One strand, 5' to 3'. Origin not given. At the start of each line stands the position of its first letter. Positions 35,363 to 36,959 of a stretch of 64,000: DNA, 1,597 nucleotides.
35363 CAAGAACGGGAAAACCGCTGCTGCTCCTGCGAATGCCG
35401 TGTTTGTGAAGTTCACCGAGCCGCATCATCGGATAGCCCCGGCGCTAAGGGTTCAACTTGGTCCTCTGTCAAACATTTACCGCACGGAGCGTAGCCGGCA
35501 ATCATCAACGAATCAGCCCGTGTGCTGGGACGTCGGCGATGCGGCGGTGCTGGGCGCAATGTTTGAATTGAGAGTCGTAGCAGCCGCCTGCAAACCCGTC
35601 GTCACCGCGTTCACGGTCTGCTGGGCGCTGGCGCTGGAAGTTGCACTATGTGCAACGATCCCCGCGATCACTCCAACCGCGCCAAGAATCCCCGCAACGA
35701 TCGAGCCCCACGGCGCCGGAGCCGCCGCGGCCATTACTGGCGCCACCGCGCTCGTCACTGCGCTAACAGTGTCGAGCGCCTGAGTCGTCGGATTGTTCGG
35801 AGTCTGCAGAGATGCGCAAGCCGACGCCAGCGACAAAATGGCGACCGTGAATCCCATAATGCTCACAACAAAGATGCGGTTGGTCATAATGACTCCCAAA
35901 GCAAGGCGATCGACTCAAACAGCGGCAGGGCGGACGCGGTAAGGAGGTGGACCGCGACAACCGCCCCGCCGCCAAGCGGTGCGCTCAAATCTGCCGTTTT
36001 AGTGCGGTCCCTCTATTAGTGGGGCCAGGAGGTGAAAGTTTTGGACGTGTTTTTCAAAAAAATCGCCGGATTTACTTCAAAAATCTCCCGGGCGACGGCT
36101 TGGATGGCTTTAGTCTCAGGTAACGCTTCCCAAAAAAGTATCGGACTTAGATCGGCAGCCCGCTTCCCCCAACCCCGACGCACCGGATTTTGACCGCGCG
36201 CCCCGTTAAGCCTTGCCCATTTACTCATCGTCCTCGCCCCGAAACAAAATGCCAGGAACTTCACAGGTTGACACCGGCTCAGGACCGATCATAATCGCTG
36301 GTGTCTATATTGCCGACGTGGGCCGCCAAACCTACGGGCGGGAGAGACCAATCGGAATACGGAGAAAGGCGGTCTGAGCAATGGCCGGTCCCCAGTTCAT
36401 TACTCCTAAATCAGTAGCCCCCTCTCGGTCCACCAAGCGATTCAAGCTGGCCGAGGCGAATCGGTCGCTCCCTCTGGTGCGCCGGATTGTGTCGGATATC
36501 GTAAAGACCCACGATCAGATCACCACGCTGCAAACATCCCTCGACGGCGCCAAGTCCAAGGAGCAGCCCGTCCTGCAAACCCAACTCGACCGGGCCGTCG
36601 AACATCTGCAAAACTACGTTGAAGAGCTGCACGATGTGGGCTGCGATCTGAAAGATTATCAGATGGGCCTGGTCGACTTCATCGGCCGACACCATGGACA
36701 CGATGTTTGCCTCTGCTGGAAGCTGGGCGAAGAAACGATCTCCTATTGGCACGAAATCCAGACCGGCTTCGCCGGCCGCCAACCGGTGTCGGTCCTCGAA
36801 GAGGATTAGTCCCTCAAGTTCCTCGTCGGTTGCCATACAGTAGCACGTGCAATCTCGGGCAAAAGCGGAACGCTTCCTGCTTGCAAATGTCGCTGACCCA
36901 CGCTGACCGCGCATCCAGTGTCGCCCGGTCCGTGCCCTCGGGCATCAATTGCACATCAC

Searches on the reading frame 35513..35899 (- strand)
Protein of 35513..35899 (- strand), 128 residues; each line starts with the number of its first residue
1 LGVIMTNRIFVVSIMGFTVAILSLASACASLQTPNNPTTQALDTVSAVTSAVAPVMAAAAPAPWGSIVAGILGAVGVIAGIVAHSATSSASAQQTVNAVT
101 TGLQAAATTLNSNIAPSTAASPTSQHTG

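Call 10: search_protein_families(library=pfam, proteins=[window:35513-35899:-], max_evalue=1)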
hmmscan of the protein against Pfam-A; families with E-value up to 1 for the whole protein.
window:35513-35899:- (128 aa): 3 families
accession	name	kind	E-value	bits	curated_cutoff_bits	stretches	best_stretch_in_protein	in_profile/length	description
PF03203.19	MerC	-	0.0039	18.2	27.6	1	18-105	18-100/108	MerC mercury resistance protein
PF13886.12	TM7S3_TM198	-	0.024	14.8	29.2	1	9-95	20-104/199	TM7S3/TM198-like domain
PF03779.20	SPW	-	0.05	14.5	31.5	1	13-74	32-89/93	SPW repeat domain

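Call 71: search_protein_families(library=phrogs, proteins=[window:35513-35899:-], max_evalue=0.1)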
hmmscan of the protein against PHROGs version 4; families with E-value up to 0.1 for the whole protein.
window:35513-35899:- (128 aa): 1 family
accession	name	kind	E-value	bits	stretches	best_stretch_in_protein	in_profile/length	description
phrog_18419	-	unknown function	0.0085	17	1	71-117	43-89/96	-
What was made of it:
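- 35513..35899 (-): w128, a small lipoprotein/TM-like protein at the left (DUF2203-proximal) edge of the element. Function unknown. No family hit (calls 10, 71).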

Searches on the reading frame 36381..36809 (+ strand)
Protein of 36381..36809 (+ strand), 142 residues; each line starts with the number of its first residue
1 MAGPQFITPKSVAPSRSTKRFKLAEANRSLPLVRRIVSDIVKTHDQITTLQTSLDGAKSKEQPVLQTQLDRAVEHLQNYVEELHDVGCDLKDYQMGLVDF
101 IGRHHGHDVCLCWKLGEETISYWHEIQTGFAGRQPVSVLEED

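Call 10: search_protein_families(library=pfam, proteins=[window:36381-36809:+], max_evalue=1)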
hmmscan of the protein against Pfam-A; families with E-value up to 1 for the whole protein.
window:36381-36809:+ (142 aa): 4 families
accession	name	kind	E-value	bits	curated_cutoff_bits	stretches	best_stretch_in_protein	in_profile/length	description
PF09969.14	DUF2203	-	3.4e-34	118.6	24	1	20-136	2-122/122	Uncharacterized conserved protein (DUF2203)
PF05531.17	NPV_P10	-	0.00073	20.4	29.8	1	35-84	8-59/75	Nucleopolyhedrovirus P10 protein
PF14197.11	Cep57_CLD_2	-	0.067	13.7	27.1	0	64-83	7-26/67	Centrosome localisation domain of PPC89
PF24219.2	DUF7438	-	0.15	12.9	25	1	37-83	13-57/57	Family of unknown function (DUF7438)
